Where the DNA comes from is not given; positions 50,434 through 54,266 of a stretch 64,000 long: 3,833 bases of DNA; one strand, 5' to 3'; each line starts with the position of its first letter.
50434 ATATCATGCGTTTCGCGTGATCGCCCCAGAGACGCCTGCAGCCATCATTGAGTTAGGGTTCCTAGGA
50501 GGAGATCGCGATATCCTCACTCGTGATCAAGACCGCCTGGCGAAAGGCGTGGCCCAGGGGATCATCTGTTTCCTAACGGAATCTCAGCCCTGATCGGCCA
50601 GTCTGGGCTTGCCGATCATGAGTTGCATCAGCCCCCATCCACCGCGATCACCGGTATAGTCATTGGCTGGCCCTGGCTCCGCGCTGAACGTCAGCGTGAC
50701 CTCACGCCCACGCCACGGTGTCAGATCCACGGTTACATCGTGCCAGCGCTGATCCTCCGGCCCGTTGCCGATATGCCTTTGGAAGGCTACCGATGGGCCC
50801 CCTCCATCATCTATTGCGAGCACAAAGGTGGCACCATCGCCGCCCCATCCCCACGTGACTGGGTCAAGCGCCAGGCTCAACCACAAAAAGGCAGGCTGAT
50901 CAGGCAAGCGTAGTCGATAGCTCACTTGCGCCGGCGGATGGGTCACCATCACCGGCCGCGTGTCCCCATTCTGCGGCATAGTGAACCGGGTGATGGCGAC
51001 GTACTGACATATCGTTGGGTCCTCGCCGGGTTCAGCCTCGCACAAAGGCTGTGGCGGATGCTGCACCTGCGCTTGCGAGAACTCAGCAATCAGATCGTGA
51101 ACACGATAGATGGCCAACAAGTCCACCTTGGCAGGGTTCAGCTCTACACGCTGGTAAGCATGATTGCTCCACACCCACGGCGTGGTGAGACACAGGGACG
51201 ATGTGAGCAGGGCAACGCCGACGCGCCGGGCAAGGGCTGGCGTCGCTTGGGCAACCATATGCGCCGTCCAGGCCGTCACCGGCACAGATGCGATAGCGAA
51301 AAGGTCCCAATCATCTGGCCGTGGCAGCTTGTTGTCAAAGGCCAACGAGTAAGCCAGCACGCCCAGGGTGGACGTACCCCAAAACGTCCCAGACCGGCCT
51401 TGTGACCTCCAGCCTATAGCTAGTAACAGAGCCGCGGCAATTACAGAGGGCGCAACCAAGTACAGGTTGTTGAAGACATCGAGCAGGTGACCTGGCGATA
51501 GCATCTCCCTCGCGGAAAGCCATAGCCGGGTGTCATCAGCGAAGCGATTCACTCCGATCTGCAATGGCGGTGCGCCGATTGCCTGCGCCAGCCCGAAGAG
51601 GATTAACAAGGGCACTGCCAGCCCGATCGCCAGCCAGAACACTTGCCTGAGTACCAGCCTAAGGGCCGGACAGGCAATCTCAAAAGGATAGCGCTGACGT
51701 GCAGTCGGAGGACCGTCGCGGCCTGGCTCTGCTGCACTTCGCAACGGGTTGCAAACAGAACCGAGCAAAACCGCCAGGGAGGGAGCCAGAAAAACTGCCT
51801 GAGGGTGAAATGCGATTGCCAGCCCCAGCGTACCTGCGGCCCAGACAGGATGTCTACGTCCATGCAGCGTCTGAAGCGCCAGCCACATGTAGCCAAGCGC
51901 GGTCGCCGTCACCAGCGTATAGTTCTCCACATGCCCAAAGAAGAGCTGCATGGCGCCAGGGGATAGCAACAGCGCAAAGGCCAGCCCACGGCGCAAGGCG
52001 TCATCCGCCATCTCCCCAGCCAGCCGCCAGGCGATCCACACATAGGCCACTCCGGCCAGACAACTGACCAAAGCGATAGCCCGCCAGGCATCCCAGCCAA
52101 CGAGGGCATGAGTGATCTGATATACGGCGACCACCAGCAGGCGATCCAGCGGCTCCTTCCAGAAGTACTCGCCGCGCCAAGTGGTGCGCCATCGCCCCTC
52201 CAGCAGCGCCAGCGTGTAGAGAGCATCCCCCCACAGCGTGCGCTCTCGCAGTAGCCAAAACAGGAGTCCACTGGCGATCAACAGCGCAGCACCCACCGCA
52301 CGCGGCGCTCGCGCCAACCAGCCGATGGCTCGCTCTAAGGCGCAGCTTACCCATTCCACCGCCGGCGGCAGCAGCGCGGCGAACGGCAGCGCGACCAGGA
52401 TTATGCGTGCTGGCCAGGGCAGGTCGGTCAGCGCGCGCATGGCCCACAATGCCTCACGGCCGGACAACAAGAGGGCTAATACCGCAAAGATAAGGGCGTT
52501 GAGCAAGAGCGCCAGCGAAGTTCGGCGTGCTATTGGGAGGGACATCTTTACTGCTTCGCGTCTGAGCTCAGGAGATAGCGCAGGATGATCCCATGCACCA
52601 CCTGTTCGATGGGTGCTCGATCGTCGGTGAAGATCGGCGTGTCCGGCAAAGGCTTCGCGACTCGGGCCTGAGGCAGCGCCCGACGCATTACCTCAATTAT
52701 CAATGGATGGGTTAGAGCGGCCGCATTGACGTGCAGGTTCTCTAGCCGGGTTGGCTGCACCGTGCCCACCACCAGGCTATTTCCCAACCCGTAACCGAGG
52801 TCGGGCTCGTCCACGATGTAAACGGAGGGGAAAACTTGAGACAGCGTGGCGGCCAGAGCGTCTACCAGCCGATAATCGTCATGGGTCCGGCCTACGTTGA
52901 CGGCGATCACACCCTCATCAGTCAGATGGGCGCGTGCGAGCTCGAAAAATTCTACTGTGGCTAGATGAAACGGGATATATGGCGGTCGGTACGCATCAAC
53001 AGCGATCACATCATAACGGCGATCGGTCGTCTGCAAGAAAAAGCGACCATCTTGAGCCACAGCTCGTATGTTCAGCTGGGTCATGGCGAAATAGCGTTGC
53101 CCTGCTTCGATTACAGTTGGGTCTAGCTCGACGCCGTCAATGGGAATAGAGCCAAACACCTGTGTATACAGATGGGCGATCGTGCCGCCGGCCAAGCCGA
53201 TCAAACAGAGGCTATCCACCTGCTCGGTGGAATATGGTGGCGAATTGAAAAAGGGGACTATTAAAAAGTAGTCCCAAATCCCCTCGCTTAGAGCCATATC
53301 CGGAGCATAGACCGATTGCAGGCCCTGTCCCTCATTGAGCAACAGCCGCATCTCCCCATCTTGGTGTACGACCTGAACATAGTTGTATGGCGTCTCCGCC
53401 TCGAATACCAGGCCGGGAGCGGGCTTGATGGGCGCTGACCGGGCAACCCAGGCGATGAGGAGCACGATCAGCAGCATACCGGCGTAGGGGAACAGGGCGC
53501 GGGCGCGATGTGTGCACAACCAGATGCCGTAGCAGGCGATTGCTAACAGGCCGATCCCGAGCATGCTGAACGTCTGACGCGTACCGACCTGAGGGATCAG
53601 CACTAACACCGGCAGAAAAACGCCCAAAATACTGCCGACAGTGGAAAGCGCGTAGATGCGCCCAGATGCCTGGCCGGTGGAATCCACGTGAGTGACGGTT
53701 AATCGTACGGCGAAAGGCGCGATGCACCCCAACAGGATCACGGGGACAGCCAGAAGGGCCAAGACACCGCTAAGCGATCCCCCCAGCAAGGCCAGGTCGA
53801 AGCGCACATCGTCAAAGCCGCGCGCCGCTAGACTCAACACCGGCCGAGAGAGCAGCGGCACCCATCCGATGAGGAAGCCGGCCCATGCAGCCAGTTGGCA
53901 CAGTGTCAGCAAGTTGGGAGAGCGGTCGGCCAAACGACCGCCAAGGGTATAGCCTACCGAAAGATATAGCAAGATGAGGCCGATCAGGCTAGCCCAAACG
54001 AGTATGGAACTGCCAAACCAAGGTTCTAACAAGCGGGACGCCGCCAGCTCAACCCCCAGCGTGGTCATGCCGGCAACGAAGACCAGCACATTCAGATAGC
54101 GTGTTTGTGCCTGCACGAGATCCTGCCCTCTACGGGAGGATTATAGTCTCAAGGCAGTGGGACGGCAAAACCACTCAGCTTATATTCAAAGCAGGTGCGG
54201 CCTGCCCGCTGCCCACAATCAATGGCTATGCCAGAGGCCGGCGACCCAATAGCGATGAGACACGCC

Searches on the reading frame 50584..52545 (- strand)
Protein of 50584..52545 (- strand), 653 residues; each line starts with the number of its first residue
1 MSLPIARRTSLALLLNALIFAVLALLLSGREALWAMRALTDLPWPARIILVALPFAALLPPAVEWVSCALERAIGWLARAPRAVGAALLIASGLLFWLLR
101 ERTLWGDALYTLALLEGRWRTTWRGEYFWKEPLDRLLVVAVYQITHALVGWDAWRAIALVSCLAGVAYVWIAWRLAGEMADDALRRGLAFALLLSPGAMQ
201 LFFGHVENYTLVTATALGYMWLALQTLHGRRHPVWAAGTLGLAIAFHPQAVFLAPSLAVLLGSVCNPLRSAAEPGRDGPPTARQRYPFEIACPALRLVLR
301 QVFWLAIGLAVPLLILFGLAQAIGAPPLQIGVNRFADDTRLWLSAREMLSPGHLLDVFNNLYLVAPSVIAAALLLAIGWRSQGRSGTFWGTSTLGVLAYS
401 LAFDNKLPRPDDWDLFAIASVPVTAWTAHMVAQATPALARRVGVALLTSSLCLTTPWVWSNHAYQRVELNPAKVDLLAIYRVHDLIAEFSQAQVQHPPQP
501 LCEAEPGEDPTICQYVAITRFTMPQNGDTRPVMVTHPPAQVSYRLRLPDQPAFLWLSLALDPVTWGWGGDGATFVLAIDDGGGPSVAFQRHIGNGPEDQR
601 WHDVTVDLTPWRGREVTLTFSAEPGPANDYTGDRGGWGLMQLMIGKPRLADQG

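Call 3: search_protein_families(library=pfam, proteins=[window:50584-52545:-], max_evalue=0.1)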
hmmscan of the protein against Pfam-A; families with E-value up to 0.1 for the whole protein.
window:50584-52545:- (653 aa): 0 families

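Call 4: search_protein_families(library=ncbifam, proteins=[window:50584-52545:-], max_evalue=0.1)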
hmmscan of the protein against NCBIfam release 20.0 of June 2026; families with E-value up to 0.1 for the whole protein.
window:50584-52545:- (653 aa): 1 family
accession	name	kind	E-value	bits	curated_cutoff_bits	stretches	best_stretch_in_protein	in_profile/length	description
NF007060.0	PRK09505.2-5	equivalog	0.052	11.5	790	1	181-205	585-609/690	alpha-amylase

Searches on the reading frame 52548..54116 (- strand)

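Call 32: search_protein_families(library=pfam, proteins=[window:52548-54116:-], max_evalue=0.01)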
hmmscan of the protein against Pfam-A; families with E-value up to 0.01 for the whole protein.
window:52548-54116:- (522 aa): 1 family
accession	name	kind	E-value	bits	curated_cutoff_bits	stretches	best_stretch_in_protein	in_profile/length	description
PF01564.23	Spermine_synth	-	1.1e-08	35.3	22.9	1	326-433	45-157/186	Spermine/spermidine synthase domain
